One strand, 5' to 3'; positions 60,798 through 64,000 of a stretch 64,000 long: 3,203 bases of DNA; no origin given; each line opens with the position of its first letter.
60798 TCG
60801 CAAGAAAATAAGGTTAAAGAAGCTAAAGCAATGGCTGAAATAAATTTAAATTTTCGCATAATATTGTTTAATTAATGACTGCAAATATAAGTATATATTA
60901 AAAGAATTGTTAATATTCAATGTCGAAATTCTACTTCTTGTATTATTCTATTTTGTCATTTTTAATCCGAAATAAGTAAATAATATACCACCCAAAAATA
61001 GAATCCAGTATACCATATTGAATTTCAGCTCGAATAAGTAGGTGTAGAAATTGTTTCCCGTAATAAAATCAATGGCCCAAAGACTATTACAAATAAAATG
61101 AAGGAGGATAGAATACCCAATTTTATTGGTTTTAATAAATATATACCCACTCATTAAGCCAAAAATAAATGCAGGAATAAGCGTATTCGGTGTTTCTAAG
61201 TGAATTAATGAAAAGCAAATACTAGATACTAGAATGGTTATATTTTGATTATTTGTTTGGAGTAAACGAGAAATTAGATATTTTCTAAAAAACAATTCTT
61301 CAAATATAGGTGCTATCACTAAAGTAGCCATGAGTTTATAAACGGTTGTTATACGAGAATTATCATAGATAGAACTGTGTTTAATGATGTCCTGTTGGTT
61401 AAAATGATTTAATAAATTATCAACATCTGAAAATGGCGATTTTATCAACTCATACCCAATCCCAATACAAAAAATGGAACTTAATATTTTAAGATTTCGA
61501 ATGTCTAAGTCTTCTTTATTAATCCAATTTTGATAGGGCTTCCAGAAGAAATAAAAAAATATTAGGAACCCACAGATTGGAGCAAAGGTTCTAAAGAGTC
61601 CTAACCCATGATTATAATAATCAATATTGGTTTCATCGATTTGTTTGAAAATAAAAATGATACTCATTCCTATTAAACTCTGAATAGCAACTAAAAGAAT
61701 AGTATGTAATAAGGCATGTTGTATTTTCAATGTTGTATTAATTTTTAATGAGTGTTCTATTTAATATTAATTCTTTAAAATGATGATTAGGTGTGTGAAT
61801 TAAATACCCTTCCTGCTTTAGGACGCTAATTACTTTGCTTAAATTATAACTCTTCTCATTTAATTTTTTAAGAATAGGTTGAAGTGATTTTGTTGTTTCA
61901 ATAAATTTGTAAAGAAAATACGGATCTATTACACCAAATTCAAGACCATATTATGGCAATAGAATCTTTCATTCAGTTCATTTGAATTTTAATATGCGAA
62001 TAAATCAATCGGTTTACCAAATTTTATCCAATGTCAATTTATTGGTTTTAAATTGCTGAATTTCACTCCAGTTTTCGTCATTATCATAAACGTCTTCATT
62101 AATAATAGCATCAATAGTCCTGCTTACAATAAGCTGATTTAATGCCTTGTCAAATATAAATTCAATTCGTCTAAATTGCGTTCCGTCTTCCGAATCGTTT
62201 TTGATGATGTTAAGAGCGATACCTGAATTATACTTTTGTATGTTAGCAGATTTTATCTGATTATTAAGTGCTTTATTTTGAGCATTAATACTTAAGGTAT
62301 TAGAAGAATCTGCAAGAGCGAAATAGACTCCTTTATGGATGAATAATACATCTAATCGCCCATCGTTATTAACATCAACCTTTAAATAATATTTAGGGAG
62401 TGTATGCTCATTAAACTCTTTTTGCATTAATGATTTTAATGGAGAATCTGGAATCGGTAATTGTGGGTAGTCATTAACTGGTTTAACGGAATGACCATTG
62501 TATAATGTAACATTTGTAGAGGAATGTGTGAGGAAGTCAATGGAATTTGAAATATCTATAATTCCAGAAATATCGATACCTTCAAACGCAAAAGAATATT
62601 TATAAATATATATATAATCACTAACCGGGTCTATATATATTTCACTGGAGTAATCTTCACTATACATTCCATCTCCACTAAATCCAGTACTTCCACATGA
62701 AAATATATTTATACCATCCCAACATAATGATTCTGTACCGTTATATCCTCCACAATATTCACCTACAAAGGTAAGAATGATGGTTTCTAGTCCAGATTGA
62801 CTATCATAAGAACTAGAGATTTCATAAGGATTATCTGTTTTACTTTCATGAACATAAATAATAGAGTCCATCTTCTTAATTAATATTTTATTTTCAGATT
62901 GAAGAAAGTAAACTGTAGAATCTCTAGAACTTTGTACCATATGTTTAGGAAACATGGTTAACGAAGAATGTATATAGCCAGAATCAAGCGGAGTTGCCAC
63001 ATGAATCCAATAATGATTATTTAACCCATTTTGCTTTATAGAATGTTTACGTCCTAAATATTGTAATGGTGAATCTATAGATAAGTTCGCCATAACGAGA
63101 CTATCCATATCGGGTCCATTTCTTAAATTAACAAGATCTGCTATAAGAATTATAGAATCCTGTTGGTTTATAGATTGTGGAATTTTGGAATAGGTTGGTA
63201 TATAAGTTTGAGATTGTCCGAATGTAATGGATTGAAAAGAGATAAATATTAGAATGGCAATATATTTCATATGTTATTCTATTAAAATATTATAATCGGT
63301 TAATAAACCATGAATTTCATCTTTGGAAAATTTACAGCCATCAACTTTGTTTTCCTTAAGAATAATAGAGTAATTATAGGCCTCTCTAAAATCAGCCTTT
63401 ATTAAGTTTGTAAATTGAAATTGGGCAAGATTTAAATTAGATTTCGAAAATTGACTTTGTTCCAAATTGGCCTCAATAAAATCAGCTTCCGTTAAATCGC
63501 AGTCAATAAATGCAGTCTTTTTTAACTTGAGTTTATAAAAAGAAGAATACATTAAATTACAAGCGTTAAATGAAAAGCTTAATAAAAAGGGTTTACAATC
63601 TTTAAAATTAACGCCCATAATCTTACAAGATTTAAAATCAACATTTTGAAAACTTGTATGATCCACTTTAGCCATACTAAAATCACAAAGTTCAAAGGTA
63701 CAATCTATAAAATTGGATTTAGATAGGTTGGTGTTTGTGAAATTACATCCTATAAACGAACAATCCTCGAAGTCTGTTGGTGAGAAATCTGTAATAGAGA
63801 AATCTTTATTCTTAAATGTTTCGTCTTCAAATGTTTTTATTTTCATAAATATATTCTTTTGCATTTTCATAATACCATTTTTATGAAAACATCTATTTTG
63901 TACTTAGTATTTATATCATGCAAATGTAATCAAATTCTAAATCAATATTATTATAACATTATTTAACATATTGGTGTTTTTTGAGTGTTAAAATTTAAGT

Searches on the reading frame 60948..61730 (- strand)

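Call 9: search_protein_families(library=pfam, proteins=[window:60948-61730:-], max_evalue=0.001)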
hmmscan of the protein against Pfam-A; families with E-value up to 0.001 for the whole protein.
window:60948-61730:- (260 aa): 1 family
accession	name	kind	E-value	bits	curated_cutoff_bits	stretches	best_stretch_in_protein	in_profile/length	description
PF02517.21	Rce1-like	-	1.3e-22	80.3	22.4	1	129-216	4-92/93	Type II CAAX prenyl endopeptidase Rce1-like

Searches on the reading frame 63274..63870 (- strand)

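Call 9: search_protein_families(library=pfam, proteins=[window:63274-63870:-], max_evalue=0.001)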
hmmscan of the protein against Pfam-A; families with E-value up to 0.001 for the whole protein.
window:63274-63870:- (198 aa): 4 families
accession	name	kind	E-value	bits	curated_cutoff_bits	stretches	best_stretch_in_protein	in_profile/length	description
PF13599.13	Pentapeptide_4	-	1.1e-28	99.5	38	3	33-93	2-62/78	Pentapeptide repeat region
PF00805.28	Pentapeptide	-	2.8e-22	78.4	20.2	3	124-162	1-39/40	Pentapeptide repeats (8 copies)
PF13576.12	Pentapeptide_3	-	1.3e-10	41.8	27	1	34-77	1-47/48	Pentapeptide repeats (9 copies)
PF23894.2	LD_SV2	-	3.2e-08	34.3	29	1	6-64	34-92/92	SV2A/B/C luminal domain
